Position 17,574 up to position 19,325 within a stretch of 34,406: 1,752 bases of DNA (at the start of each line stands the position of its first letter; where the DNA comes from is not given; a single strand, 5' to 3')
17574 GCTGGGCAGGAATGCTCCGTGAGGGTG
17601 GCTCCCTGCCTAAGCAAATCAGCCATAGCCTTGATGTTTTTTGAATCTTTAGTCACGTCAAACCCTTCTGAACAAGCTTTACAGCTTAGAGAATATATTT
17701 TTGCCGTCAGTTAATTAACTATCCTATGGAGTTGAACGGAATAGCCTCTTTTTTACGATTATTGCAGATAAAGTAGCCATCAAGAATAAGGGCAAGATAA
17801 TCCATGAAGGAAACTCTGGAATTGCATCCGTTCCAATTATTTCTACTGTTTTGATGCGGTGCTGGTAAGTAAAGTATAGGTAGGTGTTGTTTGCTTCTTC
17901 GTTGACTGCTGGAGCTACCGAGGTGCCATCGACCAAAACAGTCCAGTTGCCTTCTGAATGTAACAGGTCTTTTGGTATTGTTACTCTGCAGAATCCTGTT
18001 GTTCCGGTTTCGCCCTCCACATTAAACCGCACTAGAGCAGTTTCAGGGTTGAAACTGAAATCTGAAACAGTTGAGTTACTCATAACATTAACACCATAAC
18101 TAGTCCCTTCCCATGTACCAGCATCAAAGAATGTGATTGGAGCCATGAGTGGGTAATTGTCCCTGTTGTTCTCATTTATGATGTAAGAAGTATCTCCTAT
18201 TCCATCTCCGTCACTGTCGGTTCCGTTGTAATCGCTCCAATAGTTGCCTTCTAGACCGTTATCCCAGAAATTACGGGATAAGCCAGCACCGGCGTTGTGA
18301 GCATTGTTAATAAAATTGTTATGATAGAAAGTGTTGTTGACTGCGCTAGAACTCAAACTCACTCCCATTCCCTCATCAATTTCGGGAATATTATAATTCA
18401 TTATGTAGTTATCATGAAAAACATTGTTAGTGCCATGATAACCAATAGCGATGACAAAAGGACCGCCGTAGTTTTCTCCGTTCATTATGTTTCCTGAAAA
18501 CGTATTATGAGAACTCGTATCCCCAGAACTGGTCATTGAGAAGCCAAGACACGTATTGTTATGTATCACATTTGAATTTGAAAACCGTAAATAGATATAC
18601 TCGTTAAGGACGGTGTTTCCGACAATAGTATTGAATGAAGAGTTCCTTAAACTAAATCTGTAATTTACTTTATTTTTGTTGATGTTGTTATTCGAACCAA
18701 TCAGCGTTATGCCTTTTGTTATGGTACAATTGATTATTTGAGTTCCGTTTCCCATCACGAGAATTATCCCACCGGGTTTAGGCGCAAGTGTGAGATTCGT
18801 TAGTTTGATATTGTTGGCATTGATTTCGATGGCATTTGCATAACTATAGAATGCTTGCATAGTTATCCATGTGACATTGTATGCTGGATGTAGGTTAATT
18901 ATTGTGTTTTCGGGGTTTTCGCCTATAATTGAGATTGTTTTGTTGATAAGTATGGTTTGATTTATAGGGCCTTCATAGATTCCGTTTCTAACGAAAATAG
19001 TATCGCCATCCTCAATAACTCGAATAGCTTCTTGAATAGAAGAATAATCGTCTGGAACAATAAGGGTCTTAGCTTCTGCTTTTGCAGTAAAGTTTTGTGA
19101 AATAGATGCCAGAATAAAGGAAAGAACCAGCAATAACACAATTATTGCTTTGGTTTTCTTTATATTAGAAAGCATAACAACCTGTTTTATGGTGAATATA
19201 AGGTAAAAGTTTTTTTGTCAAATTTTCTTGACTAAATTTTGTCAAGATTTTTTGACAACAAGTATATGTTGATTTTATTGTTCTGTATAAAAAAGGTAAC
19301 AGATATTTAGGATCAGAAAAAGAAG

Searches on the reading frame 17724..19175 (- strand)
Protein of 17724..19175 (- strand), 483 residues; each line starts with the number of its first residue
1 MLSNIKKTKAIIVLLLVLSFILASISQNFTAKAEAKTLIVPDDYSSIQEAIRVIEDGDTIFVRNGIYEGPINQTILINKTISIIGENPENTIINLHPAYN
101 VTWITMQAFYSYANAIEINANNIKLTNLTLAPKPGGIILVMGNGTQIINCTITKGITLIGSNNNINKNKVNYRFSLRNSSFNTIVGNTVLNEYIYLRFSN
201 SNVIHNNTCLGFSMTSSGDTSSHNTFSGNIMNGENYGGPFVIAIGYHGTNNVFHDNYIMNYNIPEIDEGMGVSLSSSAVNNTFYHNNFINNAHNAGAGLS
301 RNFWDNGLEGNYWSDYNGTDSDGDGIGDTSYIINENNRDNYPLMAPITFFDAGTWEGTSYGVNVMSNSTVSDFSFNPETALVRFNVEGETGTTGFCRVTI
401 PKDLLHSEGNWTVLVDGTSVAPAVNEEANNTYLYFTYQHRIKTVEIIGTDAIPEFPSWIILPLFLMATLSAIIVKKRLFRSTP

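Call 10: search_protein_families(library=pfam, proteins=[window:17724-19175:-], max_evalue=0.01)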
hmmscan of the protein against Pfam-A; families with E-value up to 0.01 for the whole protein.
window:17724-19175:- (483 aa): 1 family
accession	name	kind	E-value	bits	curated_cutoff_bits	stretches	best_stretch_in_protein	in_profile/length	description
PF05048.19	NosD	-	1.4e-07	31.6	23.6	1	194-318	85-212/212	Periplasmic copper-binding protein (NosD)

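Call 13: find_encoding_contigs(protein=window:17724-19175:-, flank=10000, max_places=6)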
Protein window:17724-19175:- (483 aa): 5 contigs read that carry it; 5 places shown.
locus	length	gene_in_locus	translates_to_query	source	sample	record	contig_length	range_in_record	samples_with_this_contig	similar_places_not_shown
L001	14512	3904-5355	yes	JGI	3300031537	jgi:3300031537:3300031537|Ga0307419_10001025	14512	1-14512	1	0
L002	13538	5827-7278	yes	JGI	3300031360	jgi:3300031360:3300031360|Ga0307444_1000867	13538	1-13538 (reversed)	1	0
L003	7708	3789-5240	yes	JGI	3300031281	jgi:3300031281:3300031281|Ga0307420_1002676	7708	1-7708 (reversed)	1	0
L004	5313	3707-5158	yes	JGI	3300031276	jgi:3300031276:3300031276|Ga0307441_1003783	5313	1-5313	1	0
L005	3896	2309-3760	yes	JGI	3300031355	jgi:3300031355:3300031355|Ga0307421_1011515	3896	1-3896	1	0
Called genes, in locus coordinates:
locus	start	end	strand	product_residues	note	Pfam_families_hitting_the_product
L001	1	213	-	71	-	?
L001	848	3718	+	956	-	-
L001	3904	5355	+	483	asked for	PF05048:NosD (weak)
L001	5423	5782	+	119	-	PF06677:Auto_anti-p27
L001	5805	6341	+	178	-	-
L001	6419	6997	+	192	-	-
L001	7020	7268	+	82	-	-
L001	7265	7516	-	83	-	PF01037:AsnC_trans_reg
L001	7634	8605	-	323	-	PF00480:ROK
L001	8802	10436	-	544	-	PF00118:Cpn60_TCP1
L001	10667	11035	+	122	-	PF04126:Cyclophil_like, PF18050:Cyclophil_like2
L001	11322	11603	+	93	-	-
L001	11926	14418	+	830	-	PF02369:Big_1 (faint), PF13360:PQQ_2 (weak)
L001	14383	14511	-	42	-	?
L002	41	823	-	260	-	-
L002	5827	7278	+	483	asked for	PF05048:NosD (weak)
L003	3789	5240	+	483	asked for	PF05048:NosD (weak)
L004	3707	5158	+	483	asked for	PF05048:NosD (weak)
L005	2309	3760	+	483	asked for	PF05048:NosD (weak)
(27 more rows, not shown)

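Call 27: search_protein_families(library=pfam, alignment_id=A1, max_evalue=0.001)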
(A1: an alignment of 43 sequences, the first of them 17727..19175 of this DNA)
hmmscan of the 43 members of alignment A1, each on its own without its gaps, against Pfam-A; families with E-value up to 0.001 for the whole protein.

A. member 1, window:17727-19175:- (483 aa): 1 family
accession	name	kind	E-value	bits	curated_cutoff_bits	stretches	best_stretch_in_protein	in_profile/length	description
PF05048.19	NosD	-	1.4e-07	31.6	23.6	1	194-318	85-212/212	Periplasmic copper-binding protein (NosD)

B. families by the number of members that match (of 43 scanned): 44 families (the first 25 are shown)
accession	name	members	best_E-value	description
PF05048.19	NosD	8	3.2e-25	Periplasmic copper-binding protein (NosD)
PF13360.13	PQQ_2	7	5.3e-106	Outer membrane protein assembly factor BamB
PF13570.13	Beta-prop_ACSF4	6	3.8e-76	Beta-alanine-activating enzyme, beta-propeller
PF01011.28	PQQ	6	1.1e-62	Glucose/ethanol/alcohol dehydrogenase, beta-propeller domain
PF13229.12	Beta_helix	6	2.2e-21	Right handed beta helix region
PF25210.1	Kelch_FKB95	2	1.6e-17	FKB95, Kelch-repeats domain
PF01344.31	Kelch_1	2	3.8e-17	Kelch motif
PF13964.12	Kelch_6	2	3.3e-12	Kelch motif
PF07646.21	Kelch_2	2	5.4e-12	Kelch motif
PF25293.1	Beta-prop_EMC1_N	2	1.5e-11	EMC1 N-terminal beta-propeller domain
PF24681.1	Kelch_KLHDC2_KLHL20_DRC7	2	3.6e-11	KLHDC2/KLHL20/DRC7 Kelch-repeats domain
PF24996.1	NANM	2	6.6e-07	N-acetylneuraminate epimerase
PF19077.6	Big_13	2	1.1e-06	Bacterial Ig-like domain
PF14435.11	SUKH-4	2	2e-05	SUKH-4 immunity protein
PF25171.1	Beta-prop_WDR36-Utp21_1st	2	0.00029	WDR36/Utp21 first beta-propeller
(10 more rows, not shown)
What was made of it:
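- On Regulon of functionally related genes: NosD, PQQ and Kelch families recur (call 27).
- The families are NosD/beta-helix (8), PQQ propeller (7), Kelch and Big_13 (call 27).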

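Call 55: search_protein_families(library=ncbifam, proteins=[window:17724-19175:-], max_evalue=0.01)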
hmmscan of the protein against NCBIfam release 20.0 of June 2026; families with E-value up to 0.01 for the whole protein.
window:17724-19175:- (483 aa): 1 family
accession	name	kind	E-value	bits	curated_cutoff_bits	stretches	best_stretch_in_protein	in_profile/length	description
TIGR04247.1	NosD_copper_fam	subfamily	3.9e-16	58.6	300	2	227-335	233-330/377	nitrous oxide reductase family maturation protein NosD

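Call 67: find_homologous_proteins(query=window:17724-19175:-, max_evalue=1e-10)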
Query window:17724-19175:- (483 aa): 2763 proteins with E <= 1e-10 among 8000 candidates; the best 120 are listed.
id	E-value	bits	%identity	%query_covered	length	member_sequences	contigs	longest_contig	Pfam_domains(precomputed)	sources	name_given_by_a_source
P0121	0.0e+0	1076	100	100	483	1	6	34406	PF05048.20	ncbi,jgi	-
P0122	2.1e-253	859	80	99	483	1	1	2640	PF05048.20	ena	-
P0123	1.0e-231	788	73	99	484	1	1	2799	PF05048.20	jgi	jgi:hypothetical protein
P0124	3.4e-214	730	71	96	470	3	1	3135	PF22842.4,PF05048.20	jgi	jgi:nitrous oxidase accessory protein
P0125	6.1e-192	657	63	100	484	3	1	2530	PF05048.20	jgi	-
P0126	1.7e-187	642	63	99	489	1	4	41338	PF05048.20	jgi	jgi:nitrous oxidase accessory protein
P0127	2.7e-169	582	60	95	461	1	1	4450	PF22842.4,PF05048.20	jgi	jgi:nitrous oxidase accessory protein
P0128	6.4e-166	571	57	99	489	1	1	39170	PF05048.20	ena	-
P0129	1.5e-165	570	59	95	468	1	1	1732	PF05048.20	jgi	jgi:nitrous oxidase accessory protein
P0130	7.7e-134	465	49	98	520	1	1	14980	PF13229.13,PF05048.20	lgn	-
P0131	2.0e-131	457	48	97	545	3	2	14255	PF13229.13,PF05048.20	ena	-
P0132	3.3e-131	456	49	94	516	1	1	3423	PF13229.13,PF05048.20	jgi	jgi:nitrous oxidase accessory protein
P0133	5.6e-129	449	48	99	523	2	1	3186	PF05048.20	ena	-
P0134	4.2e-128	446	48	94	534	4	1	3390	PF13229.13,PF05048.20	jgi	-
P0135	1.1e-126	441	49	93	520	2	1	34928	PF13229.13,PF05048.20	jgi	jgi:nitrous oxidase accessory protein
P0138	8.3e-124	432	46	95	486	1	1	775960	PF22842.4,PF05048.20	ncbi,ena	-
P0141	1.6e-122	428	46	93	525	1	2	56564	PF05048.20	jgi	jgi:nitrous oxidase accessory protein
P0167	3.0e-96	341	41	99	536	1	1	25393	PF22842.4,PF05048.20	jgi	jgi:nitrous oxidase accessory protein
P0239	1.5e-78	283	39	99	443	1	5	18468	PF13229.13,PF05048.20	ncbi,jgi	-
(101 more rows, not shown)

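Call 68: find_encoding_contigs(protein=P0126, flank=2500, max_places=1)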
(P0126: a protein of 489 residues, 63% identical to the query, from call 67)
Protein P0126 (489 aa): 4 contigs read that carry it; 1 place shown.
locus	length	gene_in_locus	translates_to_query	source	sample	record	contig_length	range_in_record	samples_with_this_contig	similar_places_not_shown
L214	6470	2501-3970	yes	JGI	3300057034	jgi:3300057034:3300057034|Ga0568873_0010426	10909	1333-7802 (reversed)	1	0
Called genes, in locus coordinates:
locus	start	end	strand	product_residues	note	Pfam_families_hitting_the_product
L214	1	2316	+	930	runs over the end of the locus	-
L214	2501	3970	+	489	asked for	PF05048:NosD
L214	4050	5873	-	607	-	PF13522:GATase_6, PF13537:GATase_7, PF01380:SIS, PF13580:SIS_2 (faint), PF01380:SIS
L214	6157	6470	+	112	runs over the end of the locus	-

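Call 69: find_encoding_contigs(protein=P0128, flank=2500, max_places=1)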
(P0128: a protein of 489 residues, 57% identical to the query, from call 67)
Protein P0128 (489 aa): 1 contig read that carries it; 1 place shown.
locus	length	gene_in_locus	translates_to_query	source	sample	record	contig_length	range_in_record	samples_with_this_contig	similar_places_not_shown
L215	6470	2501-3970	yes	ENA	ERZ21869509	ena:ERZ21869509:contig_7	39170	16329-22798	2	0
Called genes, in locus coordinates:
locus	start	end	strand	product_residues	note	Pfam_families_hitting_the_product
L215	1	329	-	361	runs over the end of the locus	PF06849:DUF1246, PF06973:DUF1297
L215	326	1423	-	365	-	PF06849:DUF1246, PF06973:DUF1297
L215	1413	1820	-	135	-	PF01638:HxlR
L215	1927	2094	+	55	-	-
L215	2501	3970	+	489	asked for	PF05048:NosD (weak)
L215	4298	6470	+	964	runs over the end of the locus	PF18998:Flg_new_2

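Call 70: find_encoding_contigs(protein=P0135, flank=2500, max_places=1)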
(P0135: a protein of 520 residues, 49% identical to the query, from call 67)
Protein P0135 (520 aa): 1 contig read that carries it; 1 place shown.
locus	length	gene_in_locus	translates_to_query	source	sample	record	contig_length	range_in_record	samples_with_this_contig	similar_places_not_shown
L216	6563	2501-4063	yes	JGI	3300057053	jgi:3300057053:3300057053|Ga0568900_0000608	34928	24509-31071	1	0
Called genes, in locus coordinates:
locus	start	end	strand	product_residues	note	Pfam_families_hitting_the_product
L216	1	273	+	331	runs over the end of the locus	PF01874:CitG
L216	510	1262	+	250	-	PF03205:MobB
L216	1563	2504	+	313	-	PF13229:Beta_helix, PF05048:NosD, PF13229:Beta_helix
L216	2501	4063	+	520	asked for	PF05048:NosD, PF13229:Beta_helix (weak)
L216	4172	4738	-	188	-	PF04191:PEMT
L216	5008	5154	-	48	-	PF07366:SnoaL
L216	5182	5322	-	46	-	-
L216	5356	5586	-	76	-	-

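Call 71: find_encoding_contigs(protein=P0138, flank=2500, max_places=1)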
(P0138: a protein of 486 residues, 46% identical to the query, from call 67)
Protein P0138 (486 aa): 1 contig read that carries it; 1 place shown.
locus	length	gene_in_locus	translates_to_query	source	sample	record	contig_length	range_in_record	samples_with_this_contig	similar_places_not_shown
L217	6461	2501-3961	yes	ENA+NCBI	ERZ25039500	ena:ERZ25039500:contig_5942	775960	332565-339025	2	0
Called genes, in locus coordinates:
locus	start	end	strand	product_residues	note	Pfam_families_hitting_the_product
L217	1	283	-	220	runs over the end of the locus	PF06849:DUF1246, PF06973:DUF1297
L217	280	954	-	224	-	PF06973:DUF1297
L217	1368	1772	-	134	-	PF01638:HxlR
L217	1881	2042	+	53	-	-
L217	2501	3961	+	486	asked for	PF22842:Pel9A-like_beta_helix (weak), PF05048:NosD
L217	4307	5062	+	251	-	-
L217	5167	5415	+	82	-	-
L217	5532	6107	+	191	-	-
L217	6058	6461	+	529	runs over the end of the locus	PF18998:Flg_new_2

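Call 73: find_encoding_contigs(protein=P0141, flank=2500, max_places=1)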
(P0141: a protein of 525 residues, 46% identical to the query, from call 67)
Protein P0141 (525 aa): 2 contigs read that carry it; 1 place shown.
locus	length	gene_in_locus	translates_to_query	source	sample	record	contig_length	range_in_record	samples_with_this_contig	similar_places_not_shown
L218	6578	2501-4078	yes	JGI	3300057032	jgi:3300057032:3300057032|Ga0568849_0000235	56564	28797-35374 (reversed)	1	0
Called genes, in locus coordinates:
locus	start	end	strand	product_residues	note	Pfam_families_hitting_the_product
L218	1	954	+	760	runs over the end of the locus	PF05048:NosD, PF13229:Beta_helix, PF05048:NosD, PF13229:Beta_helix, PF05048:NosD, PF13229:Beta_helix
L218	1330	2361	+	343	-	PF01022:HTH_5, PF12840:HTH_20, PF24038:DUF7347 (weak)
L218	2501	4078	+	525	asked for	PF05048:NosD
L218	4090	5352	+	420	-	-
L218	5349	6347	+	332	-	PF05048:NosD, PF13229:Beta_helix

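Call 74: find_encoding_contigs(protein=P0167, flank=2500, max_places=1)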
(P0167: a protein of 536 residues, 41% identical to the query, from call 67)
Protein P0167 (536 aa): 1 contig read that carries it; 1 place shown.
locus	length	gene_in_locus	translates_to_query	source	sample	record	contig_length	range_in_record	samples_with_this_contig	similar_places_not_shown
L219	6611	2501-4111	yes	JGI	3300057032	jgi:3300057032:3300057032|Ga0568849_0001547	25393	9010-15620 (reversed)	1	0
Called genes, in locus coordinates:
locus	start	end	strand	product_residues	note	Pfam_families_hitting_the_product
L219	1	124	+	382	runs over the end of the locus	PF13964:Beta-prop_Calicin (weak), PF24981:Beta-prop_ATRN-LZTR1 (faint), PF13415:Beta-prop_FBX42 (faint), PF24681:Kelch_KLHDC2_KLHL20_DRC7, PF24996:NANM (faint), PF25210:Kelch_FKB95, PF01344:Kelch_1, PF25210:Kelch_FKB95, +1 more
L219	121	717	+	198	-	-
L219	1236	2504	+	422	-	-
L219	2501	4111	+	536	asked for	PF22842:Pel9A-like_beta_helix, PF05048:NosD (faint)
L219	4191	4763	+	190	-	-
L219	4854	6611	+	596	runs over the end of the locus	PF04068:Fer4_RLI (weak), PF14697:Fer4_21 (weak), PF25160:LdpA_Fe-S-bd (weak), PF00037:Fer4, PF12837:Fer4_6 (weak), PF00005:ABC_tran, PF02463:SMC_N (faint), PF00005:ABC_tran, +1 more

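Call 75: find_encoding_contigs(protein=P0239, flank=2500, max_places=1)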
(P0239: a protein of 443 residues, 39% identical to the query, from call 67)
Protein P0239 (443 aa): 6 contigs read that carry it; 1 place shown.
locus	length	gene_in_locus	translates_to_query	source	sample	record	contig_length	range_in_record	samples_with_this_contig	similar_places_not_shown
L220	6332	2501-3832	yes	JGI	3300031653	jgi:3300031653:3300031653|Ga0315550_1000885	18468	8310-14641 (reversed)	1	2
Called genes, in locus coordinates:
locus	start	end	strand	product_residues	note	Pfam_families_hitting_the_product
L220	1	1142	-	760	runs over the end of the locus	PF11369:DUF3160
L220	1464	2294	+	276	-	PF01555:N6_N4_Mtase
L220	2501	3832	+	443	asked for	PF05048:NosD, PF13229:Beta_helix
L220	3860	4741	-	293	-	PF05048:NosD, PF13229:Beta_helix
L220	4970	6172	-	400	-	-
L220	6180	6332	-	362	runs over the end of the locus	-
